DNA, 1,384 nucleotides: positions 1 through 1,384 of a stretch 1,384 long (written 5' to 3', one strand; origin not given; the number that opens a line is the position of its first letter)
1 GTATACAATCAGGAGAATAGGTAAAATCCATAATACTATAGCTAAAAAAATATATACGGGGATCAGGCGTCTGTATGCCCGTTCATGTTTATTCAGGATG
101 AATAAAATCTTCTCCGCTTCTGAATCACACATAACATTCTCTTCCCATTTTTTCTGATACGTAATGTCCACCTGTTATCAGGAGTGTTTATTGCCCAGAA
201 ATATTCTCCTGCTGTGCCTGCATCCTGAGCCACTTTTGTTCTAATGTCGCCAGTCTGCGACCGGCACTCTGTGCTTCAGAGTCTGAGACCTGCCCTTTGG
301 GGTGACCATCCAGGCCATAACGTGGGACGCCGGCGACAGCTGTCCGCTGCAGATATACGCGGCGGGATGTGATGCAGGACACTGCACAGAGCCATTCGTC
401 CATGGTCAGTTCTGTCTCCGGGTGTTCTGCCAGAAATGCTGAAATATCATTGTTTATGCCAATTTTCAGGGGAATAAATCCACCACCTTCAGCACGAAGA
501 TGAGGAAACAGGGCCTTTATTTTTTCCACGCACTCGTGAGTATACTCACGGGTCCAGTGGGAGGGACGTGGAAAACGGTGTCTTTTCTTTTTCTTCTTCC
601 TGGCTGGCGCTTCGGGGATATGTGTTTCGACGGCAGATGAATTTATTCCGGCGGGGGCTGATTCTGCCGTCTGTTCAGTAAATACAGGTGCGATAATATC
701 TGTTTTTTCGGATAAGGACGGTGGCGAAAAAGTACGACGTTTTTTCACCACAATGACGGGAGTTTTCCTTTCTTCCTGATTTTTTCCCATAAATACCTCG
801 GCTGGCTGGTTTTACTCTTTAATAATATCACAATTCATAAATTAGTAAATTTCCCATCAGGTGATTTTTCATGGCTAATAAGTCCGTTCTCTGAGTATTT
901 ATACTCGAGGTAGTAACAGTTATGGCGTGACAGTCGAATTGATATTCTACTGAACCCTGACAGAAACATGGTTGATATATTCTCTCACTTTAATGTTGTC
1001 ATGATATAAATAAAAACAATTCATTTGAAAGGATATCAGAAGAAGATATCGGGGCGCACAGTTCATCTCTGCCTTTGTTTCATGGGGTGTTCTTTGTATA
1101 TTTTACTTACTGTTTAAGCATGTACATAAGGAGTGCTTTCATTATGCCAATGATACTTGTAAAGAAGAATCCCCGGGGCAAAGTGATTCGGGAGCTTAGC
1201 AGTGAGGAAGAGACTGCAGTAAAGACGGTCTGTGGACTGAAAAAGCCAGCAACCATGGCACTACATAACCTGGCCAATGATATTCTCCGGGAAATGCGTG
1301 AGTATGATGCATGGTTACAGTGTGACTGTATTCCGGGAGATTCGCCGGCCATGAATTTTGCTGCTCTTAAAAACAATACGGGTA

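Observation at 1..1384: Sharp compositional contrast between the FinO-like CDS and its flanks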

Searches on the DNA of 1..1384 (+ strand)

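Call 4: search_dna_similar(query=window:1-1384:+, collection=ecoli_genomes, mode=near, max_rows=25)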
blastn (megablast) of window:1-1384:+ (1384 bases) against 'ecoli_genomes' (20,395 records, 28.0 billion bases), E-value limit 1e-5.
Records with a match: 1139; places in all: 1197; records where one place covers at least 80% of the query: 826.
Genomes with a match: 1067 of 5426; with a place that covers at least 80% of the query: 808. Places per genome that has any: lowest 1, median 1, highest 3. On chromosomes: 22 places; on plasmids: 1175.
Best place of each record, by identity: >=99% 460; 95-99% 494; 90-95% 167; 80-90% 15; 60-80% 3.
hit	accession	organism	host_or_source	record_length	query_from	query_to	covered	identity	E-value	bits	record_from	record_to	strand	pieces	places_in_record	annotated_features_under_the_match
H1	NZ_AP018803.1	Escherichia coli strain E2863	Bos taurus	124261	1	1384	100%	100.0%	0e+0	2556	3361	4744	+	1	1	ProQ/FINO family protein | hypothetical protein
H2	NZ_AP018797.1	Escherichia coli strain E2855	Bos taurus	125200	1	1384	100%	100.0%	0e+0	2556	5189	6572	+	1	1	ProQ/FINO family protein | hypothetical protein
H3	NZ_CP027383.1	Escherichia coli strain 2013C-3250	missing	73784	1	1384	100%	100.0%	0e+0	2556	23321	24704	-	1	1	ProQ/FINO family protein | hypothetical protein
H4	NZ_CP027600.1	Escherichia coli strain 97-3250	Homo sapiens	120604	1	1384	100%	100.0%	0e+0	2556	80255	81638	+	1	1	ProQ/FINO family protein | hypothetical protein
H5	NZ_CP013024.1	Escherichia coli strain 2009C-3133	Homo sapiens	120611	1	1384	100%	100.0%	0e+0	2556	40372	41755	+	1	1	ProQ/FINO family protein | hypothetical protein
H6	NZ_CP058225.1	Escherichia coli strain 550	Homo sapiens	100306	1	1384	100%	100.0%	0e+0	2556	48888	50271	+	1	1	ProQ/FINO family protein | hypothetical protein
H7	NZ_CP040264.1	Escherichia coli strain 631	Bivalve mollusk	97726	1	1384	100%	100.0%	0e+0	2556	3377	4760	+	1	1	ProQ/FINO family protein | yagA: protein YagA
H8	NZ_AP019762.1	Escherichia coli O111:H- strain 110512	Homo sapiens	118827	1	1384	100%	100.0%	0e+0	2556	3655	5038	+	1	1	ProQ/FINO family protein | hypothetical protein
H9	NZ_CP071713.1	Escherichia coli strain EC20017429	Homo sapiens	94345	1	1384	100%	100.0%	0e+0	2556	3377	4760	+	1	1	ProQ/FINO family protein | hypothetical protein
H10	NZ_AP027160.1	Escherichia coli strain 2313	Homo sapiens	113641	1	1384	100%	100.0%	0e+0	2556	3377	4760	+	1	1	ProQ/FINO family protein | hypothetical protein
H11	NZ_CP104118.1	Escherichia coli strain USDA-ARS-USMARC-50748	Bos taurus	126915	1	1384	100%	100.0%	0e+0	2556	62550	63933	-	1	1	ProQ/FINO family protein | DUF8534 domain-containing protein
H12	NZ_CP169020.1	Escherichia coli strain UTAK-15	Veal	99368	1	1384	100%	100.0%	0e+0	2556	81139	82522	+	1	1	ProQ/FINO family protein | hypothetical protein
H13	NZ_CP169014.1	Escherichia coli strain UTAK-22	Veal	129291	1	1384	100%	100.0%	0e+0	2556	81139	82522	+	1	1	ProQ/FINO family protein | hypothetical protein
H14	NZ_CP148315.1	Escherichia coli strain Z1323MEC0002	Mammal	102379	1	1384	100%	100.0%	0e+0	2556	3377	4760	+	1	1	ProQ/FINO family protein | hypothetical protein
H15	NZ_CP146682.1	Escherichia coli strain MS 196-1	Homo sapiens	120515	1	1384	100%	100.0%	0e+0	2556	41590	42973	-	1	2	ProQ/FINO family protein | hypothetical protein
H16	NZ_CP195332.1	Escherichia coli strain 11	cattle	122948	1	1384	100%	100.0%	0e+0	2556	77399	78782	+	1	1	ProQ/FINO family protein | hypothetical protein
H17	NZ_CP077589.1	Escherichia coli O111:H8 strain 7-15 45A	bovine feces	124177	1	1384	100%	100.0%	0e+0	2556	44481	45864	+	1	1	ProQ/FINO family protein | hypothetical protein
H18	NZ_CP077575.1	Escherichia coli O111:H8 strain 7-54 11A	bovine feces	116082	1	1384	100%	100.0%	0e+0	2556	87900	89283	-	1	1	ProQ/FINO family protein | hypothetical protein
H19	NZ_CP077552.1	Escherichia coli O111:H2 strain 08-3342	Homo sapiens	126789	1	1384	100%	100.0%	0e+0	2556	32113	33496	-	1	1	ProQ/FINO family protein | hypothetical protein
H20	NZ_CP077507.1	Escherichia coli O111:H8 strain 7-55 62A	Fly pool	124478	1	1384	100%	100.0%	0e+0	2556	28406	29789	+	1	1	ProQ/FINO family protein | hypothetical protein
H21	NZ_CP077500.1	Escherichia coli O111:H8 strain 7-58 72A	Fly pool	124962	1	1384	100%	100.0%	0e+0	2556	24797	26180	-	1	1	ProQ/FINO family protein | hypothetical protein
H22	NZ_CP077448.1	Escherichia coli O111:H8 strain SF26 102-1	cattle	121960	1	1384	100%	100.0%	0e+0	2556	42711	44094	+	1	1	ProQ/FINO family protein | hypothetical protein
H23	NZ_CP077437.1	Escherichia coli O111:H8 strain TW05614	Homo sapiens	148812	1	1384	100%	100.0%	0e+0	2556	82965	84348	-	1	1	ProQ/FINO family protein | hypothetical protein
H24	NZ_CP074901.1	Escherichia coli strain 10_253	Homo sapiens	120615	1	1384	100%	100.0%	0e+0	2556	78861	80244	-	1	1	ProQ/FINO family protein | hypothetical protein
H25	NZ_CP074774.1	Escherichia coli strain 97_3250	Homo sapiens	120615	1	1384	100%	100.0%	0e+0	2556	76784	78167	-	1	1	ProQ/FINO family protein | hypothetical protein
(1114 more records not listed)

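Call 5: search_dna_similar(query=window:1-1384:+, collection=plasmids, mode=near, max_rows=25)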
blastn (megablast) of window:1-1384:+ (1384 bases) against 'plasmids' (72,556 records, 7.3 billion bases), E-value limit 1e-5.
Records with a match: 1476; places in all: 1572; records where one place covers at least 80% of the query: 1094.
Best place of each record, by identity: >=99% 706; 95-99% 588; 90-95% 160; 80-90% 18; 60-80% 4.
By first word of the organism name: Escherichia 1130; Salmonella 208; Shigella 105; Klebsiella 26; Citrobacter 4; uncultured 1; Enterobacter 1; Apirhabdus 1.
By predicted mobility (MOB-suite, as given by PLSDB): conjugative 1368; mobilizable 63; non-mobilizable 45.
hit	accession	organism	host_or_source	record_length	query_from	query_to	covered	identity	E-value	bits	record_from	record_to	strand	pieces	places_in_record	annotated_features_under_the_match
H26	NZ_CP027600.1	Escherichia coli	Homo sapiens,stool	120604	1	1384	100%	100.0%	0e+0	2556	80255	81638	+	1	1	ProQ/FINO family protein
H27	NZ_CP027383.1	Escherichia coli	stool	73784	1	1384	100%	100.0%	0e+0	2556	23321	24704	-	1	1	ProQ/FINO family protein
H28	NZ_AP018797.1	Escherichia coli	Bos taurus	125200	1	1384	100%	100.0%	0e+0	2556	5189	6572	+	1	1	ProQ/FINO family protein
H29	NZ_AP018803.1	Escherichia coli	Bos taurus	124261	1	1384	100%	100.0%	0e+0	2556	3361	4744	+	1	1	ProQ/FINO family protein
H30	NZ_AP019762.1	Escherichia coli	Homo sapiens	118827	1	1384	100%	100.0%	0e+0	2556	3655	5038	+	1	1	ProQ/FINO family protein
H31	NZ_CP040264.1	Escherichia coli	Bivalve mollusk,Whole organism,marine ...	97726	1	1384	100%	100.0%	0e+0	2556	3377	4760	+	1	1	ProQ/FINO family protein | yagA: protein YagA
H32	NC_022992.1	Escherichia coli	-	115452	1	1384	100%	100.0%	0e+0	2556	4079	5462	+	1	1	ProQ/FINO family protein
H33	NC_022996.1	Escherichia coli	-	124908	1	1384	100%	100.0%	0e+0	2556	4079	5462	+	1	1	ProQ/FINO family protein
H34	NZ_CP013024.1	Escherichia coli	Homo sapiens,stool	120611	1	1384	100%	100.0%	0e+0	2556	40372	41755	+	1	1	ProQ/FINO family protein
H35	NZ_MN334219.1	Salmonella enterica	pig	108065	1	1384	100%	100.0%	0e+0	2556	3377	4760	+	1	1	ProQ/FINO family protein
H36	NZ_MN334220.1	Salmonella enterica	pig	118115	1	1384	100%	100.0%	0e+0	2556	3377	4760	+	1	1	ProQ/FINO family protein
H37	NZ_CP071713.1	Escherichia coli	Homo sapiens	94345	1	1384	100%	100.0%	0e+0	2556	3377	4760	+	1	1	ProQ/FINO family protein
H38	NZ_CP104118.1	Escherichia coli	Bos taurus,rectoanal junction ...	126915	1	1384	100%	100.0%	0e+0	2556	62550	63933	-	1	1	ProQ/FINO family protein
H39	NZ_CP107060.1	Escherichia coli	Laboratory selected 4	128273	1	1384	100%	100.0%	0e+0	2556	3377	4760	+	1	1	ProQ/FINO family protein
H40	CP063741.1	Escherichia coli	Veal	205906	1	1384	100%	100.0%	0e+0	2556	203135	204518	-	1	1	proQ/FINO family protein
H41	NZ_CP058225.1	Escherichia coli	Homo sapiens,Rectal swab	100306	1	1384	100%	100.0%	0e+0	2556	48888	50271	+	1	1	ProQ/FINO family protein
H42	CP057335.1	Escherichia coli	culture,Pooled sheep faecal samples ...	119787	1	1384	100%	100.0%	0e+0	2556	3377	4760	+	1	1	proQ/FINO family protein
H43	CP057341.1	Escherichia coli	culture,Pooled sheep faecal samples ...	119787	1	1384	100%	100.0%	0e+0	2556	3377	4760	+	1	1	proQ/FINO family protein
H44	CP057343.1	Escherichia coli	culture,Pooled sheep faecal samples ...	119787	1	1384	100%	100.0%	0e+0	2556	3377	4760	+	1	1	proQ/FINO family protein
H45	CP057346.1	Escherichia coli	culture,Pooled sheep faecal samples ...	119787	1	1384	100%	100.0%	0e+0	2556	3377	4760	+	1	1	proQ/FINO family protein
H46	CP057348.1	Escherichia coli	culture,Pooled sheep faecal samples ...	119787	1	1384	100%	100.0%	0e+0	2556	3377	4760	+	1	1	proQ/FINO family protein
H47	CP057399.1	Escherichia coli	culture,Pooled pig faecal samples ...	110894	1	1384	100%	100.0%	0e+0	2556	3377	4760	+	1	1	proQ/FINO family protein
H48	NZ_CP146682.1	Escherichia coli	Homo sapiens,cell culture,Colon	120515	1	1384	100%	100.0%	0e+0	2556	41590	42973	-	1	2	ProQ/FINO family protein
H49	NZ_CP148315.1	Escherichia coli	Mammal,single cell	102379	1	1384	100%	100.0%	0e+0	2556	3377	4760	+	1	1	ProQ/FINO family protein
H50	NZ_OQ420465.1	Escherichia coli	-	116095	1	1384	100%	100.0%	0e+0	2556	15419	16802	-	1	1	ProQ/FINO family protein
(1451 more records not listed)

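Call 7: get_annotated_region(hit=H31, flank=6000)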
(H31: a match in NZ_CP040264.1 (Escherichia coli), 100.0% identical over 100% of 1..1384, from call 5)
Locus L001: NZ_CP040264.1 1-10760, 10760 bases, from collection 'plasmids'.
description: Escherichia coli strain 631 plasmid pEc631_1, complete sequence
organism: Escherichia coli (NCBI taxid 562)
taxonomy: Bacteria; Pseudomonadota; Gammaproteobacteria; Enterobacterales; Enterobacteriaceae; Escherichia; Escherichia coli
host: -; source: Bivalve mollusk,Whole organism,marine environment; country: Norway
typing (MOB-suite, as given by PLSDB): conjugative; replicon IncK2/Z; relaxase MOBP; mating-pair formation MPF_I
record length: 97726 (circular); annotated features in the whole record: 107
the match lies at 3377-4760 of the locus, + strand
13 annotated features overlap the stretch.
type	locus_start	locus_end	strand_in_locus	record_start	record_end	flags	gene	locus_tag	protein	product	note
CDS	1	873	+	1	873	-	repA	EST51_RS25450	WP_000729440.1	incFII family plasmid replication initiator RepA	GO:0006276 - plasmid maintenance [Evidence IEA]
CDS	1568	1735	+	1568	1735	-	-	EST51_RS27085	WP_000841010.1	hypothetical protein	-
CDS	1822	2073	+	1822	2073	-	-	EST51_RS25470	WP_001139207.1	plasmid stabilization protein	-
CDS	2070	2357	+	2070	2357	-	-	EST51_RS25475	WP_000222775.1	type II toxin-antitoxin system RelE/ParE family toxin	GO:0030541 - plasmid partitioning [Evidence IEA]; GO:0051290 - protein heterotetramerization [Evidence IEA]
CDS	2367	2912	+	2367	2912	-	-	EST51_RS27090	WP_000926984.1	hypothetical protein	-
CDS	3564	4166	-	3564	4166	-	-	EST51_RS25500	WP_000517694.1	ProQ/FINO family protein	-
CDS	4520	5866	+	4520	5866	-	yagA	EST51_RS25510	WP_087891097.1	protein YagA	-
CDS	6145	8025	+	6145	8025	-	-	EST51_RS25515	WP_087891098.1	colicin Ia central receptor-binding domain-containing protein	GO:0019835 - cytolysis [Evidence IEA]; GO:0050829 - defense response to Gram-negative bacterium [Evidence IEA]; ...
CDS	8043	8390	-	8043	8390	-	-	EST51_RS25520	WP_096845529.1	colicin E1 family microcin immunity protein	GO:0030153 - bacteriocin immunity [Evidence IEA]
CDS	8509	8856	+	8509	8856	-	-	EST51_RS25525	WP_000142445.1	DUF6404 family protein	-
CDS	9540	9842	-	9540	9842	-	-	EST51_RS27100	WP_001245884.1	hypothetical protein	-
CDS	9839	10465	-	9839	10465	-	-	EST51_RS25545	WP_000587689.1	ParA family plasmid-partitioning AAA ATPase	-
CDS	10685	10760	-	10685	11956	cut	-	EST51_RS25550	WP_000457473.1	Y-family DNA polymerase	-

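Call 11: search_rna_families(source=window, threshold=evalue, max_evalue=1)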
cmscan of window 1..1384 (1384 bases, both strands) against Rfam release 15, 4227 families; matches with E-value up to 1: 1.
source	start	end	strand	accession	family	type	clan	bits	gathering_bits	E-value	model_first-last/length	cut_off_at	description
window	37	111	+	RF02031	tpke11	Gene; sRNA;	-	17.8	43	0.97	1-77/77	no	tpke11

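Call 21: search_dna_similar(query=window:1-1384:+, collection=plasmids, mode=near, rows=spread, max_rows=40)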
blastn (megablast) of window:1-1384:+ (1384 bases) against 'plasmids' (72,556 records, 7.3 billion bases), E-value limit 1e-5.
Records with a match: 1476; places in all: 1572; records where one place covers at least 80% of the query: 1094.
Best place of each record, by identity: >=99% 706; 95-99% 588; 90-95% 160; 80-90% 18; 60-80% 4.
By first word of the organism name: Escherichia 1130; Salmonella 208; Shigella 105; Klebsiella 26; Citrobacter 4; uncultured 1; Enterobacter 1; Apirhabdus 1.
By predicted mobility (MOB-suite, as given by PLSDB): conjugative 1368; mobilizable 63; non-mobilizable 45.
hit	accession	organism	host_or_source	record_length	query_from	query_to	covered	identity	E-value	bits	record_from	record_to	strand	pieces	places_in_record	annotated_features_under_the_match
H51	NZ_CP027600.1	Escherichia coli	Homo sapiens,stool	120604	1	1384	100%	100.0%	0e+0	2556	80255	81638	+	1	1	ProQ/FINO family protein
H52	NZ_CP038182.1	Escherichia coli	Homo sapiens,rectal swab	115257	1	1384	100%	99.8%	0e+0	2540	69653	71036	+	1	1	ProQ/FINO family protein | yagA: protein YagA | hypothetical protein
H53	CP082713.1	Salmonella enterica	-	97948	1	1384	100%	99.8%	0e+0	2540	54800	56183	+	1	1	ProQ/FINO family protein | hypothetical protein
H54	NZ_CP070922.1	Escherichia coli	Homo sapiens,Bacterial pure ...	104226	1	1384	100%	99.8%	0e+0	2540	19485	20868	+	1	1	ProQ/FINO family protein | yagA: protein YagA | hypothetical protein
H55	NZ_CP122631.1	Escherichia coli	Sus scrofa,feces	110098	1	1384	100%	99.8%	0e+0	2540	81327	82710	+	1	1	ProQ/FINO family protein | yagA: protein YagA | hypothetical protein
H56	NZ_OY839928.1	Escherichia coli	broiler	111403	1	1384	100%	99.7%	0e+0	2534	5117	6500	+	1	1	ProQ/FINO family protein | yagA: protein YagA | hypothetical protein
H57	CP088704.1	Escherichia coli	Homo sapiens,blood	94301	1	1384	100%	99.4%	0e+0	2512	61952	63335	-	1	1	ProQ/FINO family protein | hypothetical protein (x2)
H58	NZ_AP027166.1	Escherichia coli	Homo sapiens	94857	1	1384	100%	99.3%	0e+0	2501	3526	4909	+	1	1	ProQ/FINO family protein | yagA: protein YagA | hypothetical protein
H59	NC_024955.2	Escherichia coli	chicken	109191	1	1384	100%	99.2%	0e+0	2495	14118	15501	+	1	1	ProQ/FINO family protein | yagA: protein YagA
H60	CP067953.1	Klebsiella pneumoniae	Homo sapiens,urine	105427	1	1384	100%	99.2%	0e+0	2495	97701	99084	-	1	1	proQ/FINO family protein | hypothetical protein (x2)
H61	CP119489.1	Salmonella enterica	chicken carcass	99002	1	1384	100%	99.2%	0e+0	2495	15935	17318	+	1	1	ProQ/FINO family protein | hypothetical protein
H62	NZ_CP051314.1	Salmonella enterica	swine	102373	1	1384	100%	99.2%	0e+0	2495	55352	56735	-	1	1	ProQ/FINO family protein | hypothetical protein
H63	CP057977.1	Escherichia coli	culture,Pooled cattle faecal samples ...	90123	1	1384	100%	99.2%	0e+0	2495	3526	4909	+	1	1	proQ/FINO family protein | hypothetical protein (x2)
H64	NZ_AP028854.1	Escherichia fergusonii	-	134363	1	1384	100%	99.2%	0e+0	2495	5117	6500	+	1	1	ProQ/FINO family protein | yagA: protein YagA | hypothetical protein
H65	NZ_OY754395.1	Escherichia coli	broiler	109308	1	1384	100%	99.2%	0e+0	2495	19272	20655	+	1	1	ProQ/FINO family protein | yagA: protein YagA | hypothetical protein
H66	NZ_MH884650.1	Salmonella sp.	-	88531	1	1384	100%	99.1%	0e+0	2490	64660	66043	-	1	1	ProQ/FINO family protein | yagA: protein YagA | hypothetical protein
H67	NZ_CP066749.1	Escherichia coli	-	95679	1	1384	100%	99.0%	0e+0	2479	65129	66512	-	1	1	ProQ/FINO family protein | yagA: protein YagA | hypothetical protein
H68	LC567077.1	Escherichia coli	Homo sapiens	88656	1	1384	100%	97.3%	0e+0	2350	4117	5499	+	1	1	yafB: FinO bacterial conjugation repressor | yagA: hypothetical protein | yafA: hypothetical protein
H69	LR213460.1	Shigella sonnei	Homo sapiens,feces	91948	53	1384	96%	99.6%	0e+0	2427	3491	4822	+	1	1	none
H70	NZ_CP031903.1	Escherichia coli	Homo sapiens,Clinical: Human (Homo ...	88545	42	1384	97%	98.2%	0e+0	2346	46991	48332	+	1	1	ProQ/FINO family protein | yagA: protein YagA | hypothetical protein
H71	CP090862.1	Escherichia coli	sediment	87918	63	1384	96%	98.9%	0e+0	2364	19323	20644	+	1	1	ProQ/FINO family protein | hypothetical protein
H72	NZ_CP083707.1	Escherichia coli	Homo sapiens,urine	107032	42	1384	97%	97.0%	0e+0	2259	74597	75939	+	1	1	ProQ/FINO family protein | yagA: protein YagA | hypothetical protein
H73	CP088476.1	Escherichia coli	Homo sapiens,blood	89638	42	1384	97%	96.9%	0e+0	2254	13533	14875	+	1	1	ProQ/FINO family protein | hypothetical protein (x2)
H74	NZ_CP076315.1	Escherichia coli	Homo sapiens,Skin swab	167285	42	1384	97%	95.1%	0e+0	2115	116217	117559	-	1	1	ProQ/FINO family protein | yagA: protein YagA | hypothetical protein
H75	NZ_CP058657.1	Escherichia coli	Pure Culture,sewage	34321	42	1384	97%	95.1%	0e+0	2115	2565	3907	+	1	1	ProQ/FINO family protein | yagA: protein YagA | hypothetical protein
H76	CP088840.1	Escherichia coli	Homo sapiens,blood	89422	165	1384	88%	99.9%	0e+0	2248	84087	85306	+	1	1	ProQ/FINO family protein | hypothetical protein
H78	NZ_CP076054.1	Escherichia coli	Cell culture,Transcojugate labstrain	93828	209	1384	85%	97.0%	0e+0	1978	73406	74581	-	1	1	ProQ/FINO family protein | yagA: protein YagA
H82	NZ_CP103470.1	Escherichia coli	Homo sapiens,blood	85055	1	853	62%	97.9%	0e+0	1476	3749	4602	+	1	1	ProQ/FINO family protein | hypothetical protein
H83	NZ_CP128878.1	Escherichia coli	Homo sapiens,feces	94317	1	853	62%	97.9%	0e+0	1476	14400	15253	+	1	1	ProQ/FINO family protein | hypothetical protein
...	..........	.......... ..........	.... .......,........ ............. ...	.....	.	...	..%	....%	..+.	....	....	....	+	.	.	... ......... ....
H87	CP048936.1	Escherichia coli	Homo sapiens,urine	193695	165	853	50%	97.4%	0e+0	1175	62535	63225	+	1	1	none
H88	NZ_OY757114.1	Escherichia coli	-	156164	209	933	52%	90.5%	0e+0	955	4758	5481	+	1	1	ProQ/FINO family protein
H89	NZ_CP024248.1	Escherichia coli O27:H7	-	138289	196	907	51%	81.0%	5e-157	562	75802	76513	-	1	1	ProQ/FINO family protein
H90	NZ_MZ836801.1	Escherichia coli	-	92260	1195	1384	14%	100.0%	1e-93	351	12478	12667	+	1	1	yagA: protein YagA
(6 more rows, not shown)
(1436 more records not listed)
